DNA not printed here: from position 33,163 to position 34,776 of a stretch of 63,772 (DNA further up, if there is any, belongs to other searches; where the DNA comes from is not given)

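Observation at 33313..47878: Candidate new system: lipid-donor-based periplasmic decoration and methylation module embedded in a Wzy-type locus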

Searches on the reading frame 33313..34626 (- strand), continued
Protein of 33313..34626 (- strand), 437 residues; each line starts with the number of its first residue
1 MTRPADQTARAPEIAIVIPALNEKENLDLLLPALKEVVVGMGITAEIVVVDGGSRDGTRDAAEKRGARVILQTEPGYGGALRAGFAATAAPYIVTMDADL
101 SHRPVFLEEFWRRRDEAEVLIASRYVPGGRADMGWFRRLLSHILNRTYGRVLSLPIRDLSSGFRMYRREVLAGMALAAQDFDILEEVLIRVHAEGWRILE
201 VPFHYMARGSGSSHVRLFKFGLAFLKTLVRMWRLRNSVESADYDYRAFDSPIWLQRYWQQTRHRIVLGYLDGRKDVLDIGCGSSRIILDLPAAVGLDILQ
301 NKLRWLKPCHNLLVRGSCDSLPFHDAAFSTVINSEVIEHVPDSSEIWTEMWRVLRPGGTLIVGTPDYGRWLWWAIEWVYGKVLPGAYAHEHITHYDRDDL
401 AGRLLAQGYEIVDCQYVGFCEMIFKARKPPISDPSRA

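Call 58: predict_structure(alignment_id=A3)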
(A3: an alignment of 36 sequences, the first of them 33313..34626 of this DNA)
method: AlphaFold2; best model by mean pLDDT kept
length: 437 residues; sequences in the alignment: 36
mean_pLDDT: 66.8   pTM: 0.47
mean pLDDT of the five models: 66.8, 64.7, 63.0, 61.0, 56.4
residues with pLDDT >= 90: 55; 70-90: 165; 50-70: 96; < 50: 121
segments of 3 or more residues with pLDDT < 50: 1-8, 125-133, 144-160, 183-195, 204-245, 250-254, 300-302, 336-338, 382-391, 435-437
pLDDT, mean of each block of 10 residues (from residue 1): 39 89 77 83 91 87 91 73 86 78 67 82 52 50 44 36 75 53 46 53 46 40 42 38 48 56 81 79 64 70 59 71 85 62 74 92 80 62 43 76 91 82 90 54
secondary structure, 60 per line:
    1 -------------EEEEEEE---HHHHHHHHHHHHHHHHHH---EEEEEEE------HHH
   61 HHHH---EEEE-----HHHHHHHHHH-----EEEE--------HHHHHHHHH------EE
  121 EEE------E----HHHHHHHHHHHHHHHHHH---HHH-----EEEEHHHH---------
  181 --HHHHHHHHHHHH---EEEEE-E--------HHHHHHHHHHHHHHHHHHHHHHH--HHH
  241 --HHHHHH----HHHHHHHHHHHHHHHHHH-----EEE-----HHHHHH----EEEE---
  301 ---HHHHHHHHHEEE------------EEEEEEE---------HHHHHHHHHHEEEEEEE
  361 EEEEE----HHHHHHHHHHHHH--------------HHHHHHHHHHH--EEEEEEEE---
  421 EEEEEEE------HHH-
elements in order: E14-20 H24-41 E45-51 H58-64 E68-71 H77-86 E92-95 H104-112 E119-123 H135-152 E164-167 H168-171 H183-194 E198-202 H213-235 H243-248 H253-270 E276-278 H284-289 E294-297 H304-312 E313-315 E328-334 H344-353 E354-365 H370-382 H397-407 E410-417 E421-427
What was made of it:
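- The AF2 model of DPM-MTase is low confidence (pLDDT 67, call 58), so nothing can be said about the geometry between its domains.
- Tried and rejected: AF2 of the DPM-MTase fusion with a shallow alignment (all sequences >=72% identical) gave pLDDT 67 and pTM 0.47 (call 58).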

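Call 74: find_encoding_contigs(protein=P0279, flank=6000, max_places=1)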
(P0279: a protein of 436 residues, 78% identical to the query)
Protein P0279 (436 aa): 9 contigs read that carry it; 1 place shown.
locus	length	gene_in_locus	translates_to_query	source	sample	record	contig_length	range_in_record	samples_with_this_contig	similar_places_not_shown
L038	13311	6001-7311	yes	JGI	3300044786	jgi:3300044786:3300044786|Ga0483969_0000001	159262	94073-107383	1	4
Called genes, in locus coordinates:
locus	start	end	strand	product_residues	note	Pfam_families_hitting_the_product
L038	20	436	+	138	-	-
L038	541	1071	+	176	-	PF13442:Cytochrome_CBB3 (faint), PF00034:Cytochrom_C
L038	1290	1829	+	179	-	PF05724:TPMT (faint), PF08241:Methyltransf_11, PF08242:Methyltransf_12, PF13489:Methyltransf_23, PF13649:Methyltransf_25, PF13847:Methyltransf_31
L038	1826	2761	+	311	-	PF02558:ApbA, PF08546:ApbA_C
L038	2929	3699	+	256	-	-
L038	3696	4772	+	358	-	PF00933:Glyco_hydro_3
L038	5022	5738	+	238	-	-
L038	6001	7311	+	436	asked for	PF00535:Glycos_transf_2, PF01209:Ubie_methyltran (weak), PF13489:Methyltransf_23, PF13847:Methyltransf_31, PF08241:Methyltransf_11, PF08242:Methyltransf_12 (weak), PF13649:Methyltransf_25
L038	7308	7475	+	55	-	-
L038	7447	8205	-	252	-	PF07722:Peptidase_C26, PF00117:GATase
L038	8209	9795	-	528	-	PF07969:Amidohydro_3, PF01979:Amidohydro_1 (weak)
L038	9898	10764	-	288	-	PF00565:SNase, PF00932:LTD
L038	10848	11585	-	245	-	PF13580:SIS_2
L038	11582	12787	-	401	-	PF03702:AnmK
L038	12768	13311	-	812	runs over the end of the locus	PF09586:YfhO (faint)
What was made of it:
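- One homologue (L038) has no adjacent GT-C (call 74).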

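Call 75: find_encoding_contigs(protein=P0287, flank=6000, max_places=1)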
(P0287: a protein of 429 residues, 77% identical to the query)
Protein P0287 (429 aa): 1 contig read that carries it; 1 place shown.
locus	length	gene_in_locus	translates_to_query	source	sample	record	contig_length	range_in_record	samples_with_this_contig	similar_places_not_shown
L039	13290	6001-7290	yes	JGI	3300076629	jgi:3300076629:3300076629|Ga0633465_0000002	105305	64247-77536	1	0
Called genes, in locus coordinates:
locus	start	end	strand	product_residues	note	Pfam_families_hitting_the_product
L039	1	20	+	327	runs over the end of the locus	PF00535:Glycos_transf_2, PF10111:Glyco_tranf_2_2 (faint)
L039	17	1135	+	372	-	PF13439:Glyco_transf_4, PF13579:Glyco_trans_4_4, PF20706:GT4-conflict (weak), PF00534:Glycos_transf_1, PF13692:Glyco_trans_1_4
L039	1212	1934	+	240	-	PF01209:Ubie_methyltran, PF05219:DREV (weak), PF13489:Methyltransf_23, PF07021:MetW, PF08241:Methyltransf_11, PF08242:Methyltransf_12, PF13649:Methyltransf_25, PF13847:Methyltransf_31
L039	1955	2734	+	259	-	PF00535:Glycos_transf_2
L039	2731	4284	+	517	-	-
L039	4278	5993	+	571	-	PF02366:PMT, PF13231:PMT_2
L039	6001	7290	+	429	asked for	PF00535:Glycos_transf_2, PF01209:Ubie_methyltran (weak), PF13489:Methyltransf_23, PF08241:Methyltransf_11, PF08242:Methyltransf_12, PF13649:Methyltransf_25, PF13847:Methyltransf_31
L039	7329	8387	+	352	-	PF13439:Glyco_transf_4, PF13579:Glyco_trans_4_4 (weak), PF20706:GT4-conflict, PF00534:Glycos_transf_1, PF13692:Glyco_trans_1_4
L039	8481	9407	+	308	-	PF13489:Methyltransf_23, PF08241:Methyltransf_11, PF08242:Methyltransf_12, PF13649:Methyltransf_25, PF13847:Methyltransf_31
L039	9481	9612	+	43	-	-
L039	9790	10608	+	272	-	PF01757:Acyl_transf_3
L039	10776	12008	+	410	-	PF13439:Glyco_transf_4, PF13579:Glyco_trans_4_4, PF20706:GT4-conflict (weak), PF00534:Glycos_transf_1, PF13692:Glyco_trans_1_4, PF13524:Glyco_trans_1_2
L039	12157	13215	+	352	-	PF13439:Glyco_transf_4, PF13477:Glyco_trans_4_2 (weak), PF13579:Glyco_trans_4_4, PF20706:GT4-conflict, PF00534:Glycos_transf_1, PF13692:Glyco_trans_1_4, PF13524:Glyco_trans_1_2 (weak)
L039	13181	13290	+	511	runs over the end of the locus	PF02811:PHP (weak)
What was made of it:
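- A PMT-family GT-C lies beside DPM-MTase in L039 (call 75).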

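Call 76: find_encoding_contigs(protein=P0357, flank=6000, max_places=1)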
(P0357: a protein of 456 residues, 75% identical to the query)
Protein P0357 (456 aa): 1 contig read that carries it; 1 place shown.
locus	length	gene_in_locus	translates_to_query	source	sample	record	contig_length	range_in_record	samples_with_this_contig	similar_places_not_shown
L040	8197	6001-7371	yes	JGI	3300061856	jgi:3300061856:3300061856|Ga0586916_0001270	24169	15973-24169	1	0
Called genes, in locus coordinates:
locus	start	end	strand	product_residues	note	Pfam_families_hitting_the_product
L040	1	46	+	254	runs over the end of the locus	PF13489:Methyltransf_23, PF08241:Methyltransf_11, PF13649:Methyltransf_25 (weak)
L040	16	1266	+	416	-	PF20706:GT4-conflict (weak), PF00534:Glycos_transf_1, PF13692:Glyco_trans_1_4, PF13524:Glyco_trans_1_2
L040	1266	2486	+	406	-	PF13579:Glyco_trans_4_4 (weak), PF13692:Glyco_trans_1_4, PF00534:Glycos_transf_1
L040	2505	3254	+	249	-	PF02353:CMAS, PF01209:Ubie_methyltran, PF13489:Methyltransf_23, PF05175:MTS, PF07021:MetW, PF13847:Methyltransf_31, PF08241:Methyltransf_11, PF08242:Methyltransf_12, +7 more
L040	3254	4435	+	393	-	PF13439:Glyco_transf_4, PF13579:Glyco_trans_4_4, PF20706:GT4-conflict (weak), PF00534:Glycos_transf_1, PF13692:Glyco_trans_1_4, PF13524:Glyco_trans_1_2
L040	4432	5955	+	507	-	PF14296:O-ag_pol_Wzy (weak)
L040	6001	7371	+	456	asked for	PF00535:Glycos_transf_2, PF01209:Ubie_methyltran, PF05148:Methyltransf_8 (faint), PF13489:Methyltransf_23, PF08241:Methyltransf_11, PF08242:Methyltransf_12, PF13649:Methyltransf_25, PF13847:Methyltransf_31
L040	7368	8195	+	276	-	?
